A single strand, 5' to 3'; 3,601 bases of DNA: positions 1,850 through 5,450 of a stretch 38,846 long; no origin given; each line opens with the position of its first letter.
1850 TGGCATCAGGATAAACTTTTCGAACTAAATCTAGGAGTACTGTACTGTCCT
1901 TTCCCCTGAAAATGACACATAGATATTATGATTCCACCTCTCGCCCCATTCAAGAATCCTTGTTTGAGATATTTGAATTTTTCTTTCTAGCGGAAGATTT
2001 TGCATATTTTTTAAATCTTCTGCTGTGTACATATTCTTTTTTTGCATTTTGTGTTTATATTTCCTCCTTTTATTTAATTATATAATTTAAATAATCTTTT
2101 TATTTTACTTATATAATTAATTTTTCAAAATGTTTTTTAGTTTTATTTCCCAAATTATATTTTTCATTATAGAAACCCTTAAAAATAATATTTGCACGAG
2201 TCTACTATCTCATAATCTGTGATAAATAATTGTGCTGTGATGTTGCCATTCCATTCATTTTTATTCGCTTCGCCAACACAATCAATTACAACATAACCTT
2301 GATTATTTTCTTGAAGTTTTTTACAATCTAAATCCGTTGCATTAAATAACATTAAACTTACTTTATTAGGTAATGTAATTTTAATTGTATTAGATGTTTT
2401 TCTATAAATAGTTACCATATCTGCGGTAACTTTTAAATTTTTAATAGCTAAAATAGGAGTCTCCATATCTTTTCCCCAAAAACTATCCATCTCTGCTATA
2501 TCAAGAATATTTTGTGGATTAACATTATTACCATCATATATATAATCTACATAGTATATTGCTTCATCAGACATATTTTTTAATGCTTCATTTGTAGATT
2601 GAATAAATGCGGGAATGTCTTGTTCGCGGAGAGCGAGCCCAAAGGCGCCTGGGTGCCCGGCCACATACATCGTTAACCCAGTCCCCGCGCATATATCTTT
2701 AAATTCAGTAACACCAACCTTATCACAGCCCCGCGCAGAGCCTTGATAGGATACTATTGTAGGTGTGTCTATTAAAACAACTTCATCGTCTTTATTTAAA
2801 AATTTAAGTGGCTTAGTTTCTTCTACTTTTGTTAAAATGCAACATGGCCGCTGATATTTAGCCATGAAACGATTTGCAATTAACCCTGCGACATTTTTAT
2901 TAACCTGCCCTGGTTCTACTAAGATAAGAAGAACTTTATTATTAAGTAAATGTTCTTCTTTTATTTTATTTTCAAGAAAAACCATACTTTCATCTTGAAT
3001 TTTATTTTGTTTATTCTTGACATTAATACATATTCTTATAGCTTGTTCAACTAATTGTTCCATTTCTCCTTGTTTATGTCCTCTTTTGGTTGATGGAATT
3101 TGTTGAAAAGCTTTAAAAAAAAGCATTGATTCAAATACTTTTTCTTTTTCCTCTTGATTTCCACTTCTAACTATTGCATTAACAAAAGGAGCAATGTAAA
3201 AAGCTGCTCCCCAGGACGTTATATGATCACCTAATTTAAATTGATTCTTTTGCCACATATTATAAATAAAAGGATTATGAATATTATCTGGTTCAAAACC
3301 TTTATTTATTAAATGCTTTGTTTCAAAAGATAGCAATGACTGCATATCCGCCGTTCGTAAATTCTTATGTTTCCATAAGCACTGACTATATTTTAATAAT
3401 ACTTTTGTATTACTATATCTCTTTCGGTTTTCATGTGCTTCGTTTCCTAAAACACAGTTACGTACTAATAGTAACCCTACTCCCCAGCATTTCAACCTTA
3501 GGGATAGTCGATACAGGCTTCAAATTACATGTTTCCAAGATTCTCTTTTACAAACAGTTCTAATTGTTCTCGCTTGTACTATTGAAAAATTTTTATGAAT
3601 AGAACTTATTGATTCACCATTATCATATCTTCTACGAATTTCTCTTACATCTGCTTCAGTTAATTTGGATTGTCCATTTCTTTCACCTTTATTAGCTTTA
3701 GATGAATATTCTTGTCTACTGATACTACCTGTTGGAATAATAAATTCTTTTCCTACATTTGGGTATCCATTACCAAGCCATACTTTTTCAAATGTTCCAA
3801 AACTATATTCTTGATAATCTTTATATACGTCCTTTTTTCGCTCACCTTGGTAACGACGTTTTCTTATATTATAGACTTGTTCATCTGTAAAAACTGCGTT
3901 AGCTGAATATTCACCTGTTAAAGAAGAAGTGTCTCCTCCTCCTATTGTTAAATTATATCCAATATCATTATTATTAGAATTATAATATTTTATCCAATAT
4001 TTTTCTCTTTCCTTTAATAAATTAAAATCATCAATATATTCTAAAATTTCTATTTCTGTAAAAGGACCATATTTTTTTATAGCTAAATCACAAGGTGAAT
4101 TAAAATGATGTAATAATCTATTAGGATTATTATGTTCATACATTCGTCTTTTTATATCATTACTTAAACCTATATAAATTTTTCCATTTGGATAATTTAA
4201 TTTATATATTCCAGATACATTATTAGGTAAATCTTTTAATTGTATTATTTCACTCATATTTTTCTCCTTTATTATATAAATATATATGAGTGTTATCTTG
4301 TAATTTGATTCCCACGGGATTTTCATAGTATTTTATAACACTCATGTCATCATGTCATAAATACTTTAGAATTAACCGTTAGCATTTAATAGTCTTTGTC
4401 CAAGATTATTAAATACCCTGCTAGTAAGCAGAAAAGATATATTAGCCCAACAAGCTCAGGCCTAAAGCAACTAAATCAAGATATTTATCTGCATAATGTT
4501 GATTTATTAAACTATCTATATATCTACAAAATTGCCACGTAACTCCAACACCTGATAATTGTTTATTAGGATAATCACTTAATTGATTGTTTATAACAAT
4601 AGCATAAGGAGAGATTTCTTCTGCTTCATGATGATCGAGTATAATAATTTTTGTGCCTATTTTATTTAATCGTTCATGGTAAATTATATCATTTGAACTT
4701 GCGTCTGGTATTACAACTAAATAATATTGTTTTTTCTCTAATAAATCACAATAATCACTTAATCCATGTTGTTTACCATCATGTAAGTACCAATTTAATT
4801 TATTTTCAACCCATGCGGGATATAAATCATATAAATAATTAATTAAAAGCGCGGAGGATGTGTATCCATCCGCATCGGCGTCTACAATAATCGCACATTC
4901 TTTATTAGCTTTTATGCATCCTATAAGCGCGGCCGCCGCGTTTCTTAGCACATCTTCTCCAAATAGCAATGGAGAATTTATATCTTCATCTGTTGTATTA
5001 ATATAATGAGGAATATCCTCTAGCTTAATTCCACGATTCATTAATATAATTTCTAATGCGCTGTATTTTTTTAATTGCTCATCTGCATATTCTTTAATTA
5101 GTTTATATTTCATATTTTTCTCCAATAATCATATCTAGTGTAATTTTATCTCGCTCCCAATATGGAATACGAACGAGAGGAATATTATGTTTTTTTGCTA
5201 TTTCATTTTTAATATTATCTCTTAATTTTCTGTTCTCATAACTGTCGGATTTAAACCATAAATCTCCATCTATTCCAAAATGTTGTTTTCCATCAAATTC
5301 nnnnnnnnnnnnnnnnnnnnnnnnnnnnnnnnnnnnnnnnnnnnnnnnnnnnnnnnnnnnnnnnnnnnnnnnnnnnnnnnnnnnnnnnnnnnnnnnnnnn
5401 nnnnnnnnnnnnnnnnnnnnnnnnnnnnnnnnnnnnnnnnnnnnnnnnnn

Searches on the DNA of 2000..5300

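Call 51: search_rna_families(source=window, start=2000, end=5300, threshold=evalue, max_evalue=0.01)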
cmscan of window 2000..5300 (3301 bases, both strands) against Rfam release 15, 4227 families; matches with E-value up to 0.01: 0.
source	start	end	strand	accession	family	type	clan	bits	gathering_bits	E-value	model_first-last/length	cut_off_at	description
